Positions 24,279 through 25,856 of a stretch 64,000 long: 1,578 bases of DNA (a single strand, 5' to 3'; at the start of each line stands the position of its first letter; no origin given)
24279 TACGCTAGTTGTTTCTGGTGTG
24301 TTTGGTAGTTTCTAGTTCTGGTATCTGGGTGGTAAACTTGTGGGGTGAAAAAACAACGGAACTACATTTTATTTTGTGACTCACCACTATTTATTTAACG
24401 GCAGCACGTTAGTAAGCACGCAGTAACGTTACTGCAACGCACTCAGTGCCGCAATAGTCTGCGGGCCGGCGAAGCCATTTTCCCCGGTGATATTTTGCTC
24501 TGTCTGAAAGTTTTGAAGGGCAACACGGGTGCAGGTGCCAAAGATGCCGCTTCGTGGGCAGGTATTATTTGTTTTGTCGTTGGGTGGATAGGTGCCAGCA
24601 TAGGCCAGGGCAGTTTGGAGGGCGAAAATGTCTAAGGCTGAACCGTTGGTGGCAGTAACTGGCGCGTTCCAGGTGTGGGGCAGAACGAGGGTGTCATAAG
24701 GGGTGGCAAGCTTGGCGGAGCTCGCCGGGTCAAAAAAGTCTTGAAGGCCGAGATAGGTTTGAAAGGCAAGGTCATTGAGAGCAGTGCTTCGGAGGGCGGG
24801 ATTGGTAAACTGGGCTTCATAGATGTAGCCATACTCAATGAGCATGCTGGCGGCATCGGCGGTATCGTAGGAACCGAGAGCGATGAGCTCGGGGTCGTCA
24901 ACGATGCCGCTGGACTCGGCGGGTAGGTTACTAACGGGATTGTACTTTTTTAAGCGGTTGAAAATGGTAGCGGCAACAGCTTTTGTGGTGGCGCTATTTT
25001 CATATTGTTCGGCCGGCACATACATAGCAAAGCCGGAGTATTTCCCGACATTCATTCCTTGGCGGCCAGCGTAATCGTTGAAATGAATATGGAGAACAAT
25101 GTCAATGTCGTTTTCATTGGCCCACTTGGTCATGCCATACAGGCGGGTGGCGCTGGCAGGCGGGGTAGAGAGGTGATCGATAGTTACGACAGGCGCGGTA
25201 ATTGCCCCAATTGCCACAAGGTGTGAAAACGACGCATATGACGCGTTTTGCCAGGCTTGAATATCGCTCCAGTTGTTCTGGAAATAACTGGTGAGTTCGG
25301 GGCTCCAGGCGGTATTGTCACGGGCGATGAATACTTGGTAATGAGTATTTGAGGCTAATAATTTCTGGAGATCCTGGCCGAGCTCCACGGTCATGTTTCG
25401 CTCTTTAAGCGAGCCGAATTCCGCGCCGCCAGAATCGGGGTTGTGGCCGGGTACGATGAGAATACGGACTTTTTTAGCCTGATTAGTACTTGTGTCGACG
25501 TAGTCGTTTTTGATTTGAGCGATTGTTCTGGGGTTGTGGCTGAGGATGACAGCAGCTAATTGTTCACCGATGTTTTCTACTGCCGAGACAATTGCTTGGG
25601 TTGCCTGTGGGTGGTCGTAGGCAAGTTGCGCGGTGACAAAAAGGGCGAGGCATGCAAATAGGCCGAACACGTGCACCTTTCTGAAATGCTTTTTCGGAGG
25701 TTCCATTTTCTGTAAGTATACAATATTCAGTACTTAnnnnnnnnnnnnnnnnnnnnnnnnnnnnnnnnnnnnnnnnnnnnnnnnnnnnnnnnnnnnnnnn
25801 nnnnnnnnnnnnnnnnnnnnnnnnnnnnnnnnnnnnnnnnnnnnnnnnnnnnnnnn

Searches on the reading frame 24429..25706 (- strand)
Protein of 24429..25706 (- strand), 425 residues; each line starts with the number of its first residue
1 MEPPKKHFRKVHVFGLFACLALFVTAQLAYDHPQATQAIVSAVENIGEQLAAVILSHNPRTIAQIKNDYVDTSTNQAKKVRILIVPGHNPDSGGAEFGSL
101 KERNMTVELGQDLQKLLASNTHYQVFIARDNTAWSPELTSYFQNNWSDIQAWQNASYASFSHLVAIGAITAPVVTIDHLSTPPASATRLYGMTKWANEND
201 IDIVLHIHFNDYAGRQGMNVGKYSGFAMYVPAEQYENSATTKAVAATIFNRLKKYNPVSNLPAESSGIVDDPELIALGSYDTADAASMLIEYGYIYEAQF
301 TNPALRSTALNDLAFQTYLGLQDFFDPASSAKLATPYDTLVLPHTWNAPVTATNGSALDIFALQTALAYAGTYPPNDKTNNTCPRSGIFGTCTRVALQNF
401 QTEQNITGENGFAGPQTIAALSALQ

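Call 3: search_protein_families(library=pfam, proteins=[window:24429-25706:-], max_evalue=0.01)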
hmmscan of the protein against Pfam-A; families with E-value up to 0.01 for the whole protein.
window:24429-25706:- (425 aa): 2 families
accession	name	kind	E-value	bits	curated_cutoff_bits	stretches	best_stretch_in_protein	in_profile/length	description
PF01520.23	Amidase_3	-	5.1e-15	56.4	27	1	82-299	1-150/174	N-acetylmuramoyl-L-alanine amidase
PF01471.23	PG_binding_1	-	1.9e-07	31.6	23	1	359-421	4-57/57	Putative peptidoglycan binding domain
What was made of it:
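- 24429..25706 (-): Downstream co-directional gene for an N-acetylmuramoyl-L-alanine amidase (Amidase_3 + PG_binding_1, with an N-terminal hydrophobic anchor). It is probably co-transcribed, but the association is not conserved. Pfam (call 3).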

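Call 4: search_protein_families(library=ncbifam, proteins=[window:24429-25706:-], max_evalue=0.01)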
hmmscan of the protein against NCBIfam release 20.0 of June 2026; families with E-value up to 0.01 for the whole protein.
window:24429-25706:- (425 aa): 3 families
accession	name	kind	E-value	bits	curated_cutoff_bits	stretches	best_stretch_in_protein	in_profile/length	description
NF007751.0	PRK10431.1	equivalog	9e-05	21.2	532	1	69-133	181-246/445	N-acetylmuramoyl-L-alanine amidase AmiB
TIGR02883.1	spore_cwlD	equivalog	0.00029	21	221.55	0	82-144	3-67/189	N-acetylmuramoyl-L-alanine amidase CwlD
TIGR02869.1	spore_SleB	equivalog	0.002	18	236.5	0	386-422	34-69/201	spore cortex-lytic enzyme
